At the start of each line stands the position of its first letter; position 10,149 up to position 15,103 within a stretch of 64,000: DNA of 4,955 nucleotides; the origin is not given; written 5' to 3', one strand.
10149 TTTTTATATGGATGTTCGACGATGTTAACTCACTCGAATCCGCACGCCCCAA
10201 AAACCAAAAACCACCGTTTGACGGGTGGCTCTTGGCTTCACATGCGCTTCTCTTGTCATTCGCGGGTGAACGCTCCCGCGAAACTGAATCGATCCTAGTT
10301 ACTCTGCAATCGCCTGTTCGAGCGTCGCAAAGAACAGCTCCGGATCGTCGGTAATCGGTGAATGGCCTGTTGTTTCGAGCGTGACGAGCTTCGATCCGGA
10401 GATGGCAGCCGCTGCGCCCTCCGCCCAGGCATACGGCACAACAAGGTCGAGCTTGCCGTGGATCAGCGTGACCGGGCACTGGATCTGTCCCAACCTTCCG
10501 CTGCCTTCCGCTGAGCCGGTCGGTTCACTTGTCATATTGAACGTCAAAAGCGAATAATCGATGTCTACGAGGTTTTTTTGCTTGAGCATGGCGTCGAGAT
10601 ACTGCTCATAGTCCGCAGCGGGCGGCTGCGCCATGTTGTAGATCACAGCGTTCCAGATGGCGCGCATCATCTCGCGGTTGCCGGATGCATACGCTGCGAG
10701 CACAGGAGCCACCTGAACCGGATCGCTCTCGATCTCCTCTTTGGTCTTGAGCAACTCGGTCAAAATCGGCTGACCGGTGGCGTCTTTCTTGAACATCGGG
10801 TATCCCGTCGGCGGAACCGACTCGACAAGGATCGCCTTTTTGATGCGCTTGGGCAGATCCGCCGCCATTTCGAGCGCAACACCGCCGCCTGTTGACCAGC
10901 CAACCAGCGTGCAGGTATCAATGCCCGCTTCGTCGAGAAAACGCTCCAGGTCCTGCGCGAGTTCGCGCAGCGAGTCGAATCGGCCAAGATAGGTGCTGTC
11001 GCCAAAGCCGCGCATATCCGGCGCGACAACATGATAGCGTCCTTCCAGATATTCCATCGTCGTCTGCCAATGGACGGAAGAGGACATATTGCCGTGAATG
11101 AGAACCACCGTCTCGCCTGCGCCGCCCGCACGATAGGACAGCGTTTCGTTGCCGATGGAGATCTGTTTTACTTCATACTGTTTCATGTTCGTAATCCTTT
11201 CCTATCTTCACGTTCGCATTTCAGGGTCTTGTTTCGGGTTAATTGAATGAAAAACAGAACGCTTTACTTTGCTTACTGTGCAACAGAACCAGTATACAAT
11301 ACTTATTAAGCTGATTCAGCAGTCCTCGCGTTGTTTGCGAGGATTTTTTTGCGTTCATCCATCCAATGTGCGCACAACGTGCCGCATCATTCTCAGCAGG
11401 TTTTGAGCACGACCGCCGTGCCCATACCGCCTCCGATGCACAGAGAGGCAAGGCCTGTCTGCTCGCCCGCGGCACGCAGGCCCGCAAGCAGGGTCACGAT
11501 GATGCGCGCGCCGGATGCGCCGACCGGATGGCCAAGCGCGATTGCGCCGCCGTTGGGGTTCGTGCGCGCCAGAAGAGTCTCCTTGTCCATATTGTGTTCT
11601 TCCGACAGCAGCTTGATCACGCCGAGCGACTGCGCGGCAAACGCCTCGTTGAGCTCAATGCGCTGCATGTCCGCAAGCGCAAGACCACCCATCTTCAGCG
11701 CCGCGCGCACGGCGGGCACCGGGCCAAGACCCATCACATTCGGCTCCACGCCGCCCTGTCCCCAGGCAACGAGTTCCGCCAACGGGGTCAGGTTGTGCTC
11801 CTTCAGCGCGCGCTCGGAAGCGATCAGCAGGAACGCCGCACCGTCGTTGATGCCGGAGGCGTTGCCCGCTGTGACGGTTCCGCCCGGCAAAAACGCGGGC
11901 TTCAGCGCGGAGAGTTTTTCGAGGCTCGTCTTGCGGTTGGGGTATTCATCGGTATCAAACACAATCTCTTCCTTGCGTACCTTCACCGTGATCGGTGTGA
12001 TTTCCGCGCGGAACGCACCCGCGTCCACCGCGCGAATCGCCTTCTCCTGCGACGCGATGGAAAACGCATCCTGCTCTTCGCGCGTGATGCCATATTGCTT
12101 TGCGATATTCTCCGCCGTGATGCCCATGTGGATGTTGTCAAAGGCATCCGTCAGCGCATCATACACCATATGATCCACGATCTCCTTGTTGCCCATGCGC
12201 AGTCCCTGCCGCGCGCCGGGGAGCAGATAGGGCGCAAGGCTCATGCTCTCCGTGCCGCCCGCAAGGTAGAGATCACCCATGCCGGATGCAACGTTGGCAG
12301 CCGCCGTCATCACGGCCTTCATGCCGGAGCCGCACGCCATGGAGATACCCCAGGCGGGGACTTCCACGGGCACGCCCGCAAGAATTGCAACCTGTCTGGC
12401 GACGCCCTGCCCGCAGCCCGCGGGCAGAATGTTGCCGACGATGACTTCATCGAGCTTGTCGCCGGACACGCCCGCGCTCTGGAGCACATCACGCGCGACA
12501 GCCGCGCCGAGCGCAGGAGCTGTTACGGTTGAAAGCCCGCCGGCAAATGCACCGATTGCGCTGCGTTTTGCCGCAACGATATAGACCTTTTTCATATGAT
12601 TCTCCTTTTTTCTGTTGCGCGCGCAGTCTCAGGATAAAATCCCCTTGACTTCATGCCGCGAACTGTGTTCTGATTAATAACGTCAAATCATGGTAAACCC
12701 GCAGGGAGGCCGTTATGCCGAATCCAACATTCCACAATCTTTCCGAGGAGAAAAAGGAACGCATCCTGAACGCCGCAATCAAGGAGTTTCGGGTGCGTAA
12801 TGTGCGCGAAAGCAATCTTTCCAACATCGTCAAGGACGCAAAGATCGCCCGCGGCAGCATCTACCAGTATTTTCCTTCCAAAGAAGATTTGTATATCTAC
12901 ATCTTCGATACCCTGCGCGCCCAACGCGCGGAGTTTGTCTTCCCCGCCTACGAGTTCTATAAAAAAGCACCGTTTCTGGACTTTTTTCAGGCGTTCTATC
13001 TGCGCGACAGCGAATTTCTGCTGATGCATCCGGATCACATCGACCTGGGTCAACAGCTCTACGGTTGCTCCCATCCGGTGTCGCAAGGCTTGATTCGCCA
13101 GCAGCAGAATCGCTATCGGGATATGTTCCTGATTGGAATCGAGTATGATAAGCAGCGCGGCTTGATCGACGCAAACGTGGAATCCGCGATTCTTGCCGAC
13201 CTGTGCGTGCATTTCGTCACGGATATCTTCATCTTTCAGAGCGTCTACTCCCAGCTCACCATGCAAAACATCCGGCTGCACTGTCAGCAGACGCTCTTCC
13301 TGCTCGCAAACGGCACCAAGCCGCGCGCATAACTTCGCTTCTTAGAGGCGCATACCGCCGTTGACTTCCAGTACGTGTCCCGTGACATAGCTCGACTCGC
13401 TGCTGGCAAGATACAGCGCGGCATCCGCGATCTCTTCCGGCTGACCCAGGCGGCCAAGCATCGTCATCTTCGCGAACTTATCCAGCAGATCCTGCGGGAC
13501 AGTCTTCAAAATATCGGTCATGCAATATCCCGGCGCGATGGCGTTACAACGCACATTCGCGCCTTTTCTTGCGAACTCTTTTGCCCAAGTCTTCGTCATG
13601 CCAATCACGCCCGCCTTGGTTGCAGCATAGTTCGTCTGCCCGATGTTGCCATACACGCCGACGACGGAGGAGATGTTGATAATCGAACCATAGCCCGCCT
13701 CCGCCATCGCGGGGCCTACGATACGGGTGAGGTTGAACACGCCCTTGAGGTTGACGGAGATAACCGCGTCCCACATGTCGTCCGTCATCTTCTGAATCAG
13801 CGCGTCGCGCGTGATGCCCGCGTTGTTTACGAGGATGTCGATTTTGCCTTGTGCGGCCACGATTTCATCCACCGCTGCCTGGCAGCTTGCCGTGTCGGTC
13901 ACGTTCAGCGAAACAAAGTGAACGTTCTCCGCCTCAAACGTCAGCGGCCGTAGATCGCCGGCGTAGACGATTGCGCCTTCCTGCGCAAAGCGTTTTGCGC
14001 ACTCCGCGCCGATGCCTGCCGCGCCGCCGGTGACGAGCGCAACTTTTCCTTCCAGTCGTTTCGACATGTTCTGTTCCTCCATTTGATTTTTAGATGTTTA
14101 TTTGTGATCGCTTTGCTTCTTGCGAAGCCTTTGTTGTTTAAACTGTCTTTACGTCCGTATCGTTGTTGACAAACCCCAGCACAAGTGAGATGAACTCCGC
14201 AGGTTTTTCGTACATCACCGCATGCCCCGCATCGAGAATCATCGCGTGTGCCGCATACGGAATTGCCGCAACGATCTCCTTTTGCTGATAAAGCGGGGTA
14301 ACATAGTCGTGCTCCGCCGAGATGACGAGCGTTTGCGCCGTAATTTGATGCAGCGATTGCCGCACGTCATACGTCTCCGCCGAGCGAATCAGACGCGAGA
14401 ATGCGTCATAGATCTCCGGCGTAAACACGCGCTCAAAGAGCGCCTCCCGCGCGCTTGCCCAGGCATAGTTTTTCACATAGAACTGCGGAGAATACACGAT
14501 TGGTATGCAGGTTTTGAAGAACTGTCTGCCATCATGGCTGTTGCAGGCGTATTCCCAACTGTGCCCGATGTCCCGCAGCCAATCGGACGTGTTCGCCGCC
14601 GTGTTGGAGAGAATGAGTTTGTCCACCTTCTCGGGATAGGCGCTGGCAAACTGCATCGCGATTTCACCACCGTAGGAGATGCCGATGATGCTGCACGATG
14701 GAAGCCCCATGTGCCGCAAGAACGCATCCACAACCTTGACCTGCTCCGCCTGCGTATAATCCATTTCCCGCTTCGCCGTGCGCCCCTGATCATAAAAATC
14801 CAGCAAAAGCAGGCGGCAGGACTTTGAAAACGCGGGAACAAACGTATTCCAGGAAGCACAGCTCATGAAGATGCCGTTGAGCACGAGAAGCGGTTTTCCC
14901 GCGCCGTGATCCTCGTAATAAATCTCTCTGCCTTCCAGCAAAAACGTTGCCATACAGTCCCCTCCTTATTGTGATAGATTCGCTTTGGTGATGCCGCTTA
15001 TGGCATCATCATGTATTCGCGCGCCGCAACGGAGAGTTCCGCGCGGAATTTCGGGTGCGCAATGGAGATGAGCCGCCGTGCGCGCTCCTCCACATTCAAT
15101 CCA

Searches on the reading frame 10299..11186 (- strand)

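Call 50: search_protein_families(library=pfam, proteins=[window:10299-11186:-], max_evalue=0.0001)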
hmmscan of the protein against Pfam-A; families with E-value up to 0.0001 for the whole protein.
window:10299-11186:- (295 aa): 4 families
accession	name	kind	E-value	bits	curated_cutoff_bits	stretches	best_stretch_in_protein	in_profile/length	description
PF00561.26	Abhydrolase_1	-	1.8e-25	90.4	25.8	1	26-281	2-244/245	alpha/beta hydrolase fold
PF12697.13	Abhydrolase_6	-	4.3e-23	83.5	26.3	1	27-287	1-216/217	Alpha/beta hydrolase family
PF12146.15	Hydrolase_4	-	1.8e-16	60.6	27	1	26-276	6-233/239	Serine aminopeptidase, S33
PF08386.16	Abhydrolase_4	-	4.4e-05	24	21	1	236-278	34-76/103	TAP-like protein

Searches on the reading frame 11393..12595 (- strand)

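Call 49: search_protein_families(library=pfam, proteins=[window:11393-12595:-], max_evalue=0.0001)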
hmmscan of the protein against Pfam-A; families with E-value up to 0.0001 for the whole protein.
window:11393-12595:- (400 aa): 2 families
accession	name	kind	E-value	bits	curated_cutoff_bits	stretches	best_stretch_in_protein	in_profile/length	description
PF00108.29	Thiolase_N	-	3e-92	309.1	26.4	1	4-261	1-259/260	Thiolase, N-terminal domain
PF02803.24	Thiolase_C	-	1.1e-39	135.3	27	1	269-398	1-122/123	Thiolase, C-terminal domain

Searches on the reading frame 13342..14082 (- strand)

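Call 50: search_protein_families(library=pfam, proteins=[window:13342-14082:-], max_evalue=0.0001)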
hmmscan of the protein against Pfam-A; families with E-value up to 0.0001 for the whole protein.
window:13342-14082:- (246 aa): 4 families
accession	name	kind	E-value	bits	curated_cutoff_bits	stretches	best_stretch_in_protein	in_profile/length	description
PF13561.12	adh_short_C2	-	3.2e-60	204.1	27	1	20-244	1-235/236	Enoyl-(Acyl carrier protein) reductase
PF00106.31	adh_short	-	8.7e-56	188.9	26.6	1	13-198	1-193/195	short chain dehydrogenase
PF08659.16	KR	-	1.8e-19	70.8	22.6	1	15-161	3-158/180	KR domain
PF01370.27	Epimerase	-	4.2e-07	30.1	20.9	1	15-183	1-174/240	NAD dependent epimerase/dehydratase family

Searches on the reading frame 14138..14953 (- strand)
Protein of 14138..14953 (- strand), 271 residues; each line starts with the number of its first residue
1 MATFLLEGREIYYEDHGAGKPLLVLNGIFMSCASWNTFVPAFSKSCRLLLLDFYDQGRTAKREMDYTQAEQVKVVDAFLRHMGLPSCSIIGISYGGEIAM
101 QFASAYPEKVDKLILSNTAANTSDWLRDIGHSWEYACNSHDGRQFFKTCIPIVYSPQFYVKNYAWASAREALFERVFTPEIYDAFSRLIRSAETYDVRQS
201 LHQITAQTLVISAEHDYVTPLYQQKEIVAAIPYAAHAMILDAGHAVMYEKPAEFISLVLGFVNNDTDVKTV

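Call 50: search_protein_families(library=pfam, proteins=[window:14138-14953:-], max_evalue=0.0001)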
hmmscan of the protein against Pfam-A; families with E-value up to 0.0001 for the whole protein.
window:14138-14953:- (271 aa): 3 families
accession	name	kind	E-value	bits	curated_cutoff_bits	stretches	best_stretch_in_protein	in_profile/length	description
PF00561.26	Abhydrolase_1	-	7.3e-24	85.2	25.8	1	20-251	1-245/245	alpha/beta hydrolase fold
PF12697.13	Abhydrolase_6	-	2e-14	55.2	26.3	1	22-255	1-215/217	Alpha/beta hydrolase family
PF12146.15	Hydrolase_4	-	4.8e-09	36.3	27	1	75-249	66-237/239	Serine aminopeptidase, S33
